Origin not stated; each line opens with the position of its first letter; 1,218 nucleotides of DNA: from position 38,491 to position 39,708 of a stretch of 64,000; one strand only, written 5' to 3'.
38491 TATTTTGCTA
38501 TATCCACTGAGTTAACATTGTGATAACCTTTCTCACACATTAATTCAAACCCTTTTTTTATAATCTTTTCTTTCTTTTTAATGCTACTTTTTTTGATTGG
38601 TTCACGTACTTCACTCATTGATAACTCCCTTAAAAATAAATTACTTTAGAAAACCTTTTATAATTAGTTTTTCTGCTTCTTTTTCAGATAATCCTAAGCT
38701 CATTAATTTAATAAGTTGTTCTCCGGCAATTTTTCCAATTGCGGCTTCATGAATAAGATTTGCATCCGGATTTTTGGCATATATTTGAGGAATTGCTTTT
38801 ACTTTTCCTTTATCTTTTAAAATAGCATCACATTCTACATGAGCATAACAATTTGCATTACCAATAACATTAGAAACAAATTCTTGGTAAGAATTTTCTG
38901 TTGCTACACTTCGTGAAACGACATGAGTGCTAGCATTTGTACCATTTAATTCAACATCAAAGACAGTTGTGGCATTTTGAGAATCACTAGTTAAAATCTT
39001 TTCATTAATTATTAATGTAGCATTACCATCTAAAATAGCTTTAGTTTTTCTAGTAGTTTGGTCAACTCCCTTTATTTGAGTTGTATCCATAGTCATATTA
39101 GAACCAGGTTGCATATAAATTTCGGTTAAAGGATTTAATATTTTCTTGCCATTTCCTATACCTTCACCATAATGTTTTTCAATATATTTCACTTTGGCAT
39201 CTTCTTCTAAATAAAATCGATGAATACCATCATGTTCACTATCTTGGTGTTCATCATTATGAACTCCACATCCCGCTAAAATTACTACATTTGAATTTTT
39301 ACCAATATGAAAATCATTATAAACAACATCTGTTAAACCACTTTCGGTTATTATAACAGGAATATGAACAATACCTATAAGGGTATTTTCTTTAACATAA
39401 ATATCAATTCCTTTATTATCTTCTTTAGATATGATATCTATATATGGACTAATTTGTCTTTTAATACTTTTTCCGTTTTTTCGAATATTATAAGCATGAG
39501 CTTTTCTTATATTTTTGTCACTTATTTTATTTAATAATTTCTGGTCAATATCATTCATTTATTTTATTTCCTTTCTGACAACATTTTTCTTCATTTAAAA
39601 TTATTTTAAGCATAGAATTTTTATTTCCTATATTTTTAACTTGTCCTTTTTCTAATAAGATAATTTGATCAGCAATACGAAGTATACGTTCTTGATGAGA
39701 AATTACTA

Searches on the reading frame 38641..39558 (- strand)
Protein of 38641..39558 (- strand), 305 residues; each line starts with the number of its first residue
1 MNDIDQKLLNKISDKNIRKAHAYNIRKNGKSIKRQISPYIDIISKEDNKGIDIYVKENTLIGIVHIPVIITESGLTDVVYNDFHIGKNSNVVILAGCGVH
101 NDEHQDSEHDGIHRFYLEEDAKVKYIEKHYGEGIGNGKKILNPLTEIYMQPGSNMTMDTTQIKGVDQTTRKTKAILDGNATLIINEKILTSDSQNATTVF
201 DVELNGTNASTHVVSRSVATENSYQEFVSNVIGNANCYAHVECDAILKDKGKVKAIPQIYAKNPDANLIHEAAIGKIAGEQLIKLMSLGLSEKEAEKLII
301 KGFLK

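Call 40: find_related_loci(query=window:38641-39558:-, collection=genome_contigs, flank=10000)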
Query window:38641-39558:- (305 aa) in genome_contigs; peptide patterns used: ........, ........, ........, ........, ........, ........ (x = any residue, [..] = any of these).
221 stretches matched a pattern; 171 encode a relative of the query (tblastn E <= 1e-3); the best 80 are kept; 80 distinct loci.
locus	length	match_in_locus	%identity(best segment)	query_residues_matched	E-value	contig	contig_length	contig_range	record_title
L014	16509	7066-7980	79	1-305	1e-166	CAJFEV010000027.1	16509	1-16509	uncultured Bacilli bacterium isolate Chicken_13_mag_25 genome assembly, contig: MAGpy_11413_13_idba_bin_25_fascaffold_46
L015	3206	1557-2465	79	1-305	4e-174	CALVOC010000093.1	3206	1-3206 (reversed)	MAG: uncultured Bacilli bacterium isolate BRZ_PC__bin122 genome assembly, contig: BRZ_PC__NODE_39201_length_3206_cov_5.5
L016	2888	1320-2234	78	1-305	1e-174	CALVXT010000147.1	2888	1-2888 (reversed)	MAG: uncultured Bacilli bacterium isolate BRZ_EG__bin5 genome assembly, contig: BRZ_EG__NODE_44438_length_2888_cov_5.007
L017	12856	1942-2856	79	1-305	1e-164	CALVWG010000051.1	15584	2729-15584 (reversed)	MAG: uncultured Bacilli bacterium isolate E07__bin156 genome assembly, contig: E07__k127_6978973, whole genome shotgun s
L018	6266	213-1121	78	1-305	1e-164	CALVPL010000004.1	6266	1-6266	MAG: uncultured Bacilli bacterium isolate E12__bin133 genome assembly, contig: E12__k127_4625760, whole genome shotgun s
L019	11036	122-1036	77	1-305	4e-162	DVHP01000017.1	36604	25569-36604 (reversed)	MAG TPA_asm: Candidatus Ventrenecus avicola isolate ChiW22-487 ChiW22__C19953_L36604_SRR5556882, whole genome shotgun se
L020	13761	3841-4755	77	1-305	1e-161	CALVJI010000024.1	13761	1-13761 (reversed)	MAG: uncultured Bacilli bacterium isolate BRZ_GB__bin84 genome assembly, contig: BRZ_GB__NODE_6260_length_13761_cov_5.52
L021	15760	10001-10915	75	1-305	4e-161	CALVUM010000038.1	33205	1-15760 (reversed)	MAG: uncultured Bacilli bacterium isolate E14__bin37 genome assembly, contig: E14__k127_2408480, whole genome shotgun se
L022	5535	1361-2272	77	1-304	5e-163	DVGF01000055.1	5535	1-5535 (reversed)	MAG TPA_asm: Candidatus Ventrenecus stercoripullorum isolate CHK197-17881 CHK197__C260721_L5535_ERR3414592, whole genome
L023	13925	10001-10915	76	1-305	2e-161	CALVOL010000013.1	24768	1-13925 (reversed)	MAG: uncultured Bacilli bacterium isolate BRZ_IE__bin60 genome assembly, contig: BRZ_IE__NODE_3417_length_24768_cov_26.2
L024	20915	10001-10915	77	1-305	3e-160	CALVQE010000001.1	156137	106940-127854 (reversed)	MAG: uncultured Bacilli bacterium isolate BRZ_FK__bin21 genome assembly, contig: BRZ_FK__NODE_112_length_156137_cov_20.4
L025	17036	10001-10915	75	1-305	8e-154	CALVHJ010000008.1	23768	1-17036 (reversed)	MAG: uncultured Bacilli bacterium isolate BRZ_EP__bin3 genome assembly, contig: BRZ_EP__NODE_3594_length_23768_cov_4.409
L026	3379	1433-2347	74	1-305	4e-159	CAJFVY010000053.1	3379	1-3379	uncultured Bacilli bacterium isolate Coassembly_mag_124 genome assembly, contig: MAGpy_11413_min2k_bin_124_fak87_1274005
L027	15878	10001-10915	74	1-305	1e-152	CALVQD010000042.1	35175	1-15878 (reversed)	MAG: uncultured Bacilli bacterium isolate E15__bin277 genome assembly, contig: E15__k127_3607369, whole genome shotgun s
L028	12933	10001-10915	74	1-305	2e-151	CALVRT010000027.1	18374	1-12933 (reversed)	MAG: uncultured Bacilli bacterium isolate E0_DP__bin64 genome assembly, contig: E0_DP__k127_2577699, whole genome shotgu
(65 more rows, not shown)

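Call 44: search_protein_families(library=pfam, proteins=[L021:7848-8909:+, L021:7221-7502:+, L021:6036-6812:+, L021:4052-6034:+, L021:3345-3995:+, L021:1489-2931:+, L014:5163-6059:+, L014:3736-4986:-, L014:3359-3739:+, L014:755-2200:+], max_evalue=0.001)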
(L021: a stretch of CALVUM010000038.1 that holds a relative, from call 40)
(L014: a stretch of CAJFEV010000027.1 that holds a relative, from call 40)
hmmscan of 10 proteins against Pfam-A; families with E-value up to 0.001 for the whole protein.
L021:7848-8909:+ (353 aa): 6 families
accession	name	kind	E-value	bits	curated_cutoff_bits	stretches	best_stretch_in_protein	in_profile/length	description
PF02661.23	Fic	-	2.5e-12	47.9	24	1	108-212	3-93/93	Fic/DOC family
PF13412.12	HTH_24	-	4.8e-08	32.9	21.9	1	298-339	7-48/48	Winged helix-turn-helix DNA-binding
PF13545.12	HTH_Crp_2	-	4.4e-05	23.8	27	1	309-342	23-56/70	Crp-like helix-turn-helix domain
PF01047.28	MarR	-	8.7e-05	22.8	24.6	1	293-346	2-55/59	MarR family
PF03965.22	Penicillinase_R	-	0.0003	21.5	22.6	1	295-347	4-60/115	Penicillinase repressor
PF13730.12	HTH_36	-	0.00078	19.6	25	0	310-338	27-55/55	Helix-turn-helix domain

L021:7221-7502:+ (93 aa): 0 families

L021:6036-6812:+ (258 aa): 2 families
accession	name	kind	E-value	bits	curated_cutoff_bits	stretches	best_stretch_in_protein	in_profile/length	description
PF01636.29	APH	-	2.9e-14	53.8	23.2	1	20-234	2-225/239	Phosphotransferase enzyme family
PF01633.27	Choline_kinase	-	0.00026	20.9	29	1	101-218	85-205/300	Choline/ethanolamine kinase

L021:4052-6034:+ (660 aa): 18 families
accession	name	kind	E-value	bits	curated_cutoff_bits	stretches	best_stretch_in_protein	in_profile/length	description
PF00005.33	ABC_tran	-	5e-46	157.1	25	2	120-293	1-137/137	ABC transporter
PF00126.33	HTH_1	-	3e-21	75.6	26.6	1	7-66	1-60/60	Bacterial regulatory helix-turn-helix protein, lysR family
PF12848.13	ABC_tran_Xtn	-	3.5e-21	75.5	25.9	1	334-417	3-81/85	ABC transporter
PF13304.12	AAA_21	-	2.4e-13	51.3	27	1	259-325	232-304/304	AAA domain, putative AbiEii toxin, Type IV TA system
PF02463.25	SMC_N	-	1.1e-12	48.3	40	1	115-327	9-205/220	RecF/RecN/SMC N terminal domain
PF13555.12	AAA_29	-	4.9e-07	29.8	27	0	450-479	13-42/61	P-loop containing region of AAA domain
PF00004.35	AAA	-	2.4e-06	28.5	21.2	0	134-154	2-22/131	ATPase family associated with various cellular activities (AAA)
PF13401.12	AAA_22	-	2e-05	25.3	27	0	462-593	8-104/130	AAA domain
PF03193.22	RsgA_GTPase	-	2.8e-05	24.5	30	0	460-481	107-128/174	RsgA GTPase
PF13479.12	AAA_24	-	7.6e-05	23.1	27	0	461-479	4-22/195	AAA domain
PF00350.29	Dynamin_N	-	0.00014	22.3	27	0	133-289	1-107/168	Dynamin family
PF01926.29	MMR_HSR1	-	0.00018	22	21.9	0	461-481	1-21/113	50S ribosome-binding GTPase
PF02367.23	TsaE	-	0.00022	21.6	26.6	0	455-481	17-43/128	Threonylcarbamoyl adenosine biosynthesis protein TsaE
PF00910.28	RNA_helicase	-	0.00032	21.6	21.5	0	462-487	1-26/105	RNA helicase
PF13476.12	AAA_23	-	0.0005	21.2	27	0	463-616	23-142/201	AAA domain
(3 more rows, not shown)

L021:3345-3995:+ (216 aa): 6 families
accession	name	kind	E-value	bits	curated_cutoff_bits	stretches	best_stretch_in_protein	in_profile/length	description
PF04545.22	Sigma70_r4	-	4.1e-14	52.2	24.1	1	163-211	2-50/50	Sigma-70, region 4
PF04542.20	Sigma70_r2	-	5.1e-09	36.2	24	1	6-72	1-69/71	Sigma-70 region 2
PF04539.22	Sigma70_r3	-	8.2e-09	35.9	25.3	1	85-138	4-57/78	Sigma-70 region 3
PF08281.18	Sigma70_r4_2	-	2.5e-08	33.9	25.7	1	159-201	4-46/54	Sigma-70, region 4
PF01381.28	HTH_3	-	0.00019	21.8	23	1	181-203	9-31/55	Helix-turn-helix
PF07638.17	Sigma70_ECF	-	0.00071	20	21.1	0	130-200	107-170/185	ECF sigma factor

L021:1489-2931:+ (480 aa): 2 families
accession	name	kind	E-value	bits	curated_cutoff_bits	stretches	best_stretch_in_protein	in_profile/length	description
PF03816.19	LytR_cpsA_psr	-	5.4e-43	147.2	24.6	1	240-390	1-148/150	LytR_cpsA_psr family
PF13567.11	DUF4131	-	0.00087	19.5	31.6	0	40-107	4-64/165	Domain of unknown function (DUF4131)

L014:5163-6059:+ (298 aa): 0 families

L014:3736-4986:- (416 aa): 0 families

L014:3359-3739:+ (126 aa): 0 families

L014:755-2200:+ (481 aa): 1 family
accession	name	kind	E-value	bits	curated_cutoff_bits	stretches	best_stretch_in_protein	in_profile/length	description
PF03816.19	LytR_cpsA_psr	-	5.9e-44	150.3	24.6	1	241-391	1-148/150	LytR_cpsA_psr family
